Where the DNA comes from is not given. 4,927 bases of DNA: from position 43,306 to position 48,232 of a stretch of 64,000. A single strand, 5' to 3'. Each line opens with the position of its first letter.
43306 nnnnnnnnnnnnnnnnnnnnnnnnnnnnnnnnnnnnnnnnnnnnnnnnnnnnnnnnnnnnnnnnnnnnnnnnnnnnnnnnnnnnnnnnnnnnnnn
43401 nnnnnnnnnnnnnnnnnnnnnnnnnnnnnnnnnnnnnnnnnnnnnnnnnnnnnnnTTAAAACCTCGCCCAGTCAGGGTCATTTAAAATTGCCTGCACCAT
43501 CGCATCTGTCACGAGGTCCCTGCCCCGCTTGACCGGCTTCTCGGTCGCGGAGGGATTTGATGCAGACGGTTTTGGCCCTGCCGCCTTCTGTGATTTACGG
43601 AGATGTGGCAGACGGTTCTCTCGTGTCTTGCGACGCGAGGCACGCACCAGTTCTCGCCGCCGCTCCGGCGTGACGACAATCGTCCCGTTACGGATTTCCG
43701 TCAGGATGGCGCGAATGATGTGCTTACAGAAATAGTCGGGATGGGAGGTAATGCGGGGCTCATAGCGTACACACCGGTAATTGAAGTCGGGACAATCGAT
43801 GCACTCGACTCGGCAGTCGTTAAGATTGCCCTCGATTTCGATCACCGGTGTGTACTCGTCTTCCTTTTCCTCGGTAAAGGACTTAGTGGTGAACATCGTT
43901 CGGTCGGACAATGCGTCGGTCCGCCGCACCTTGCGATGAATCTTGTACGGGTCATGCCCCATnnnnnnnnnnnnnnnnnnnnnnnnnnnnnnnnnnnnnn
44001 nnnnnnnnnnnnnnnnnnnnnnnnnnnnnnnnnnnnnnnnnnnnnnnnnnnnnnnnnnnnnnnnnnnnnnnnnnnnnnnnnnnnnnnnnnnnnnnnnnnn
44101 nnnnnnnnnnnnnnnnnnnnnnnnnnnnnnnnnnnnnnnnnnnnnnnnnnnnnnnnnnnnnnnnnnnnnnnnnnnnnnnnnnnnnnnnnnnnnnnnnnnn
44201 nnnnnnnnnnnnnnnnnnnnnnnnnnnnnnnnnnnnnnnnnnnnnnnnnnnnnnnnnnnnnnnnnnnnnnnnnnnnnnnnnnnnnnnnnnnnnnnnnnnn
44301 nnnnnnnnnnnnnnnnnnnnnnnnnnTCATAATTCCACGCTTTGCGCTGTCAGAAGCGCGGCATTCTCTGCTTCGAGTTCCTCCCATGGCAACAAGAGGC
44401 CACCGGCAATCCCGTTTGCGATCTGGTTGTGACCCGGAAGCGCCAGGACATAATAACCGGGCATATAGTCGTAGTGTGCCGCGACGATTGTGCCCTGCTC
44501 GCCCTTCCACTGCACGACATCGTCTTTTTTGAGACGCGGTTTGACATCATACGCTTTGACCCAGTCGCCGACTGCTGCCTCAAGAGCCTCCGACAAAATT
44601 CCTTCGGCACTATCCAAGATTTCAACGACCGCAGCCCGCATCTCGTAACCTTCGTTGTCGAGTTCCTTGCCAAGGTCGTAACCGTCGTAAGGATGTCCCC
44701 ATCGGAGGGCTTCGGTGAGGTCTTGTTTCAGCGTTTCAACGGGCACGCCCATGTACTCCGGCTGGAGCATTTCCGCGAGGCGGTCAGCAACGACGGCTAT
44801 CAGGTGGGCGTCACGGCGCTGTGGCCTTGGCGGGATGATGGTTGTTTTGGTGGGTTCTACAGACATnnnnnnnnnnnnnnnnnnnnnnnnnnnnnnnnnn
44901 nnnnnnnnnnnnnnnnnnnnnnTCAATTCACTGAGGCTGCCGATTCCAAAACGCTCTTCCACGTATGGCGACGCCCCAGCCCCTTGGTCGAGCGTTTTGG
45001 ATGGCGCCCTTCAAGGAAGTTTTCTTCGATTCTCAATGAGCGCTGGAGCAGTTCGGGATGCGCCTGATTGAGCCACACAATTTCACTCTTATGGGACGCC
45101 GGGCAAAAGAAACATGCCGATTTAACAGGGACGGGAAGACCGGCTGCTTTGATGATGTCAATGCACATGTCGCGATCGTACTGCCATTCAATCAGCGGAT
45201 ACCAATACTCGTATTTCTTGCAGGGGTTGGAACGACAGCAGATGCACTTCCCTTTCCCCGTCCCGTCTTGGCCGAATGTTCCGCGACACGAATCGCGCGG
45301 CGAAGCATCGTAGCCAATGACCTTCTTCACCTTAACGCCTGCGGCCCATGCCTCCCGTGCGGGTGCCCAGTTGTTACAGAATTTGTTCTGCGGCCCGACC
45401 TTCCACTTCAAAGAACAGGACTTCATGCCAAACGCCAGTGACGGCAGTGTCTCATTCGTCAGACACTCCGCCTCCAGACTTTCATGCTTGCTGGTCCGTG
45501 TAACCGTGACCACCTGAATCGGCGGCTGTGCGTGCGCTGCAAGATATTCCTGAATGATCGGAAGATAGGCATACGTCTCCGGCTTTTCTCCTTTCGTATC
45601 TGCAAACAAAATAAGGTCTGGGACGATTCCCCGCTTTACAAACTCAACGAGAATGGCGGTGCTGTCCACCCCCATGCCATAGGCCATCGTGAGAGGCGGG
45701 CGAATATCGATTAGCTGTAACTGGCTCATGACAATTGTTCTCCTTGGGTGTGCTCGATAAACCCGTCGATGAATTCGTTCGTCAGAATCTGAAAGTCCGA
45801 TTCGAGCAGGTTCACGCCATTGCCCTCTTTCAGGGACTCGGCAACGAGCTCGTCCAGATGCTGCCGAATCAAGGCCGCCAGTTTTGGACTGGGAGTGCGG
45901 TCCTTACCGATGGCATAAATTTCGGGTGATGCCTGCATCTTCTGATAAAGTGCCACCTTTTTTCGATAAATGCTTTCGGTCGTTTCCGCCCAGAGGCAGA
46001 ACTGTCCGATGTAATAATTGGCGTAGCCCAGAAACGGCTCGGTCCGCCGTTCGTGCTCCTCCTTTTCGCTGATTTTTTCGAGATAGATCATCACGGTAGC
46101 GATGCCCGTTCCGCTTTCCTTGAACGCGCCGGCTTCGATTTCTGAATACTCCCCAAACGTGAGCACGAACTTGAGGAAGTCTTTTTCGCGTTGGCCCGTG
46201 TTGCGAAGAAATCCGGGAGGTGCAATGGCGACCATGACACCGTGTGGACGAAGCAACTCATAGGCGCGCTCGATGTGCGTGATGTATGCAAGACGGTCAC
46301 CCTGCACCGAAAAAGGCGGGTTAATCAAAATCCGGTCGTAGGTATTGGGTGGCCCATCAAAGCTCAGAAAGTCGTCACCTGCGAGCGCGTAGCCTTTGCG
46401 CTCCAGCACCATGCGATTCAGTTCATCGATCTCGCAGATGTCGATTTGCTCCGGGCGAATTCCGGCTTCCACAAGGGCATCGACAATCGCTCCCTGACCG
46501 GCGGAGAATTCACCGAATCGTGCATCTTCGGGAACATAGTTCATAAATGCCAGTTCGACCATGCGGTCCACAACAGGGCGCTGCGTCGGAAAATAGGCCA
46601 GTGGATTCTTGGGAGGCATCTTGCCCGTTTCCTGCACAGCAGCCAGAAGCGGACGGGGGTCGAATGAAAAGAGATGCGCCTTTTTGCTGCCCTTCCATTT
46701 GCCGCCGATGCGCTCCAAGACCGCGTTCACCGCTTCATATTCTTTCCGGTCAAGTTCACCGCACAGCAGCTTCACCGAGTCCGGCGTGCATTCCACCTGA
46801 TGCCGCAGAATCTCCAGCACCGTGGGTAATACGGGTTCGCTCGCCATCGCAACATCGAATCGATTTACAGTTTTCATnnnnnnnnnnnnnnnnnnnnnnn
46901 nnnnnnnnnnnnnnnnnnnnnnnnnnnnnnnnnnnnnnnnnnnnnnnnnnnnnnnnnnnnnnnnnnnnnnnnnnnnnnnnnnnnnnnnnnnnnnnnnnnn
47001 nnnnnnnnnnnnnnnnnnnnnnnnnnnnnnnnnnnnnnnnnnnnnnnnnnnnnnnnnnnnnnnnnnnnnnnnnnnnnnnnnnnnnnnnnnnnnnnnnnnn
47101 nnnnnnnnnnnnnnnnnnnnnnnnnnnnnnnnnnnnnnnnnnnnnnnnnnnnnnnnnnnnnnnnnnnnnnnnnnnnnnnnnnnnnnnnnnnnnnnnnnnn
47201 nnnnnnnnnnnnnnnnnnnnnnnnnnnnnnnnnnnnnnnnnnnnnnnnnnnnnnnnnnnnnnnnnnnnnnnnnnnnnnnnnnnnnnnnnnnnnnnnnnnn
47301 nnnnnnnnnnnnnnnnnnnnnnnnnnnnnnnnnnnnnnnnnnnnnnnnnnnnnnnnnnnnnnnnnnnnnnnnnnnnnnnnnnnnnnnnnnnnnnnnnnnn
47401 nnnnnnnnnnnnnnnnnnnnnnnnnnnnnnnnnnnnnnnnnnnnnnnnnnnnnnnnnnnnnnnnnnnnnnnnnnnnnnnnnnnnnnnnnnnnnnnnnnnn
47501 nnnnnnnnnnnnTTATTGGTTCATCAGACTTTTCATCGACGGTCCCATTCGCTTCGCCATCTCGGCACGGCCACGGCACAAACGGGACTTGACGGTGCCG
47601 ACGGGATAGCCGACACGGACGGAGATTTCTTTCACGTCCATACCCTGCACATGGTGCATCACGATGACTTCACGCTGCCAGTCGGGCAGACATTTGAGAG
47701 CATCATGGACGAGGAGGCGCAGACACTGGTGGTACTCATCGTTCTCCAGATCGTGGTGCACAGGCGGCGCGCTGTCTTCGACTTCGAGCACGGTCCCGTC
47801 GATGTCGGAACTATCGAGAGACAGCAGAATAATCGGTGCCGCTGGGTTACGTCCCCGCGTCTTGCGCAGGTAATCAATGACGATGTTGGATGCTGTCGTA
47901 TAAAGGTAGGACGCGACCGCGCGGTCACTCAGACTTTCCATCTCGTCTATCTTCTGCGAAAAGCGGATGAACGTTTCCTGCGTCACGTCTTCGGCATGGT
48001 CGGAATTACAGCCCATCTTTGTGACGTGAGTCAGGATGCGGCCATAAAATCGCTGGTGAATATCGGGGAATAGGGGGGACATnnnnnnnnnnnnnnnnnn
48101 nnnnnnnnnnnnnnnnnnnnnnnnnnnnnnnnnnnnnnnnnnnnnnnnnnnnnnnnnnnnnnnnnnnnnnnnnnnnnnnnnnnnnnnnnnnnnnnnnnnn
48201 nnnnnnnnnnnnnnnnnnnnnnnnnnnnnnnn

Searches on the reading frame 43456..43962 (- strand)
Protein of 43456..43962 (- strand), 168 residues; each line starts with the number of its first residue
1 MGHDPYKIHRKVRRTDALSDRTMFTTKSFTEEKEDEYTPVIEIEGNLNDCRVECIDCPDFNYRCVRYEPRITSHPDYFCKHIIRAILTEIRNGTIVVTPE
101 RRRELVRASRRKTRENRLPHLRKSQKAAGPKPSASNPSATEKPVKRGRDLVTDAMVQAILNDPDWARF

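Call 80: search_protein_families(library=pfam, proteins=[window:43456-43962:-], max_evalue=0.1)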
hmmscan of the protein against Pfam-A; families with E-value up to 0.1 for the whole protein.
window:43456-43962:- (168 aa): 1 family
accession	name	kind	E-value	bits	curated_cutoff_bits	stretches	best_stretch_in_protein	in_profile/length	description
PF11539.13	DUF3228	-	0.043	13.8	25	1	78-123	50-94/194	Protein of unknown function (DUF3228)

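Call 81: search_protein_families(library=phrogs, proteins=[window:43456-43962:-], max_evalue=0.1)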
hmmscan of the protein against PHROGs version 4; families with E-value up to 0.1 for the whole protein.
window:43456-43962:- (168 aa): 0 families

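Call 82: find_homologous_proteins(query=window:43456-43962:-, max_evalue=0.001)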
Query window:43456-43962:- (168 aa): 1 proteins with E <= 0.001 among 35 candidates.
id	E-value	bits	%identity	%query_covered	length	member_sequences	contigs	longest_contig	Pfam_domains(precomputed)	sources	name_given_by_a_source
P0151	1.0e-109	382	100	100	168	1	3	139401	-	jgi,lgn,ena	jgi:hypothetical protein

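Call 109: search_solved_structures(query=A5, max_evalue=1)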
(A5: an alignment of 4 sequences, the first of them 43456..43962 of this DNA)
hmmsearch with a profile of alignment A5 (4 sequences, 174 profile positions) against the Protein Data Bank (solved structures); distinct sequences matched with E-value up to 1: 1.
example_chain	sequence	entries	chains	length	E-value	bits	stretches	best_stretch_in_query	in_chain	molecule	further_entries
8utk_A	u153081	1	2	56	0.21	14.9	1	92-121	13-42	23R-B04dslf02IB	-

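Call 115: predict_structure(protein=P0151)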
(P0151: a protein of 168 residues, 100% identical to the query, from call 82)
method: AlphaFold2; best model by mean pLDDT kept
length: 168 residues; sequences in the alignment: 1
mean_pLDDT: 41.2   pTM: 0.25
mean pLDDT of the five models: 41.2, 36.1, 36.0, 35.4, 35.2
residues with pLDDT >= 90: 0; 70-90: 0; 50-70: 35; < 50: 133
segments of 3 or more residues with pLDDT < 50: 1-48, 53-66, 89-113, 117-122, 132-168
pLDDT, mean of each block of 10 residues (from residue 1): 29 28 29 30 41 41 45 53 54 39 41 50 50 46 43 45 36
secondary structure, 60 per line:
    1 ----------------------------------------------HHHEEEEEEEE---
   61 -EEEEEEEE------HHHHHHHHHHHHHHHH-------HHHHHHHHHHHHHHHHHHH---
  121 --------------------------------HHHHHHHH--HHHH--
elements in order: E50-57 E62-69 H76-91 H99-117 H153-160 H163-166

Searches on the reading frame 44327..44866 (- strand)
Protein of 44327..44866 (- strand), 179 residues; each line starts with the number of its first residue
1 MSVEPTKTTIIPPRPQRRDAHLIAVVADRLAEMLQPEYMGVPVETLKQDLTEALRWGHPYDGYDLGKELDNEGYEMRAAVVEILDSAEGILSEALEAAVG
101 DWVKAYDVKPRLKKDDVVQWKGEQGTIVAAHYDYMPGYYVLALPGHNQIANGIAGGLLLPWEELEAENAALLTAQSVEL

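Call 98: search_protein_families(library=phrogs, proteins=[window:44327-44866:-], max_evalue=0.01)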
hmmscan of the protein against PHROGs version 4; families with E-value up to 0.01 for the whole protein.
window:44327-44866:- (179 aa): 1 family
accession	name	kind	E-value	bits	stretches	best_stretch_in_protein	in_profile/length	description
phrog_17597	-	unknown function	8e-09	36.4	1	10-148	11-152/243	-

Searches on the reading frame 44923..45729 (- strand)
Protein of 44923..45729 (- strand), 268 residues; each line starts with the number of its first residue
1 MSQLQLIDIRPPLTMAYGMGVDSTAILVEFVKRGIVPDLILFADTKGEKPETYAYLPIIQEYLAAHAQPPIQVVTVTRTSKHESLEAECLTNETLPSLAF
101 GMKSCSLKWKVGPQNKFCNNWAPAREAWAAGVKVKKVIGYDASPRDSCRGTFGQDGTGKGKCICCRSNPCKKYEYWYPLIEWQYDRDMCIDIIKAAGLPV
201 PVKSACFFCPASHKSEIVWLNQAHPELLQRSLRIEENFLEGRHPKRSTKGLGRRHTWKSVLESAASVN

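Call 98: search_protein_families(library=phrogs, proteins=[window:44923-45729:-], max_evalue=0.01)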
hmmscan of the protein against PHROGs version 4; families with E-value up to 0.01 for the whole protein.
window:44923-45729:- (268 aa): 1 family
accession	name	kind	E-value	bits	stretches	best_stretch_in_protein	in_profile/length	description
phrog_424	-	moron, auxiliary metabolic gene and host takeover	9.1e-21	75.3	1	16-253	166-381/460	phosphoadenosine phosphosulfate reductase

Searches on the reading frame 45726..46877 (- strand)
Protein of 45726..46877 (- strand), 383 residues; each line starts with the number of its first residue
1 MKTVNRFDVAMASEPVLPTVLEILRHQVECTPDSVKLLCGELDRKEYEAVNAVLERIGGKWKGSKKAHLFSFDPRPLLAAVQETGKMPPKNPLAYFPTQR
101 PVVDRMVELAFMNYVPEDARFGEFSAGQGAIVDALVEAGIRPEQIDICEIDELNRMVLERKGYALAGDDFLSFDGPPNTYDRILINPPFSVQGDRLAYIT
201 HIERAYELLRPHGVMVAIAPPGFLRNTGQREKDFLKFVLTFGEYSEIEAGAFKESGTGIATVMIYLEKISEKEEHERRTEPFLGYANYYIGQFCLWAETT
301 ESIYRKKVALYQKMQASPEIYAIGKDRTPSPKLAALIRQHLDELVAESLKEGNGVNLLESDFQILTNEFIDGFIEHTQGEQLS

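Call 16: search_protein_families(library=pfam, proteins=[window:45726-46877:-], max_evalue=0.01)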
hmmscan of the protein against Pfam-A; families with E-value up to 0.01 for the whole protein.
window:45726-46877:- (383 aa): 1 family
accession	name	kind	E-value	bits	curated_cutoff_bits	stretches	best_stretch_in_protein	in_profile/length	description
PF05175.20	MTS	-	0.0046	17.1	23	1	176-219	95-140/170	Methyltransferase small domain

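Call 98: search_protein_families(library=phrogs, proteins=[window:45726-46877:-], max_evalue=0.01)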
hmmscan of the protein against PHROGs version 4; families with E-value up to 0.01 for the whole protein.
window:45726-46877:- (383 aa): 11 families
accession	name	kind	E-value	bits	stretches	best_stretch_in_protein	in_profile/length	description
phrog_9133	-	unknown function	9.7e-36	124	1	41-274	681-910/1259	-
phrog_11358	-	unknown function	4.2e-33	114.5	1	93-275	1846-2022/3431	-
phrog_6263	-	other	5.9e-25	88.9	1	29-222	329-510/548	DNA methyltransferase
phrog_15406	-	other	2e-24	85.9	1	94-278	1250-1427/2789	DNA methyltransferase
phrog_18947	-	unknown function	5.6e-19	68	1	94-274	568-742/1537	-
phrog_9793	-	unknown function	1.7e-15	57.4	1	94-260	604-763/772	-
phrog_22901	-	unknown function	2.7e-14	52.5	1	95-246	635-775/1394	-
phrog_799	-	other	5e-09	36.9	1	85-231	204-328/458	DNA methyltransferase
phrog_10691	-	unknown function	1.8e-08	32.2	1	123-279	2384-2537/3925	-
phrog_32703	-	unknown function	1.1e-07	31.9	1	95-272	11-180/480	-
phrog_24008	-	DNA, RNA and nucleotide metabolism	0.00033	19.6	1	168-276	142-257/1006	helicase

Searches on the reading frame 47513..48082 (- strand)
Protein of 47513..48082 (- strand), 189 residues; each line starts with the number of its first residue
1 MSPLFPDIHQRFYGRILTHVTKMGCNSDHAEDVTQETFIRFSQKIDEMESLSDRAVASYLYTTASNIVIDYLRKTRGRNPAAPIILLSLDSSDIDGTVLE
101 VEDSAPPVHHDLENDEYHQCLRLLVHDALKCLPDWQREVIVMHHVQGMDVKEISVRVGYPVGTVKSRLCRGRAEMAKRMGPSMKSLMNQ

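Call 80: search_protein_families(library=pfam, proteins=[window:47513-48082:-], max_evalue=0.1)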
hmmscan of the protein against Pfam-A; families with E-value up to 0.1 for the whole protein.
window:47513-48082:- (189 aa): 5 families
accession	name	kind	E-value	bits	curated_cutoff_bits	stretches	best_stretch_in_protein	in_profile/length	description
PF08281.18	Sigma70_r4_2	-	1.6e-14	53.7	25.7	1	123-175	2-54/54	Sigma-70, region 4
PF04542.20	Sigma70_r2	-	4.9e-12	45.9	24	1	10-76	3-69/71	Sigma-70 region 2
PF04545.22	Sigma70_r4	-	1.7e-07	31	24.1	1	128-173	1-46/50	Sigma-70, region 4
PF07638.17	Sigma70_ECF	-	0.0029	18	21.1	1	35-178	54-182/185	ECF sigma factor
PF25787.1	HTH_SB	-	0.064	13.5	43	0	137-166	12-41/53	Sleeping Beauty transposase HTH domain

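Call 81: search_protein_families(library=phrogs, proteins=[window:47513-48082:-], max_evalue=0.1)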
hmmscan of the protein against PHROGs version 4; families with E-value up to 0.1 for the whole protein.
window:47513-48082:- (189 aa): 8 families
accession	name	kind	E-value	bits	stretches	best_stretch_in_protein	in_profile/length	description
phrog_1740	-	transcription regulation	1.5e-22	80.8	1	12-180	65-217/567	RNA polymerase sigma factor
phrog_1190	-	transcription regulation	4.5e-05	24.3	1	113-181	93-161/167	RNA polymerase sigma factor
phrog_11138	-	unknown function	0.0067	17.7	1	73-177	39-137/142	-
phrog_323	-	transcription regulation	0.034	14.7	1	134-181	151-198/319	transcriptional regulator, D5-like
phrog_351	-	transcription regulation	0.063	12.8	1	113-180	654-727/928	RNA polymerase sigma factor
phrog_36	-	transcription regulation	0.065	13.8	1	127-181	135-189/220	transcriptional regulator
phrog_79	-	transcription regulation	0.08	13.6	0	136-178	94-136/156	anti-termination protein Q-like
phrog_3512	-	transcription regulation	0.089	14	0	132-177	66-111/130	sigma factor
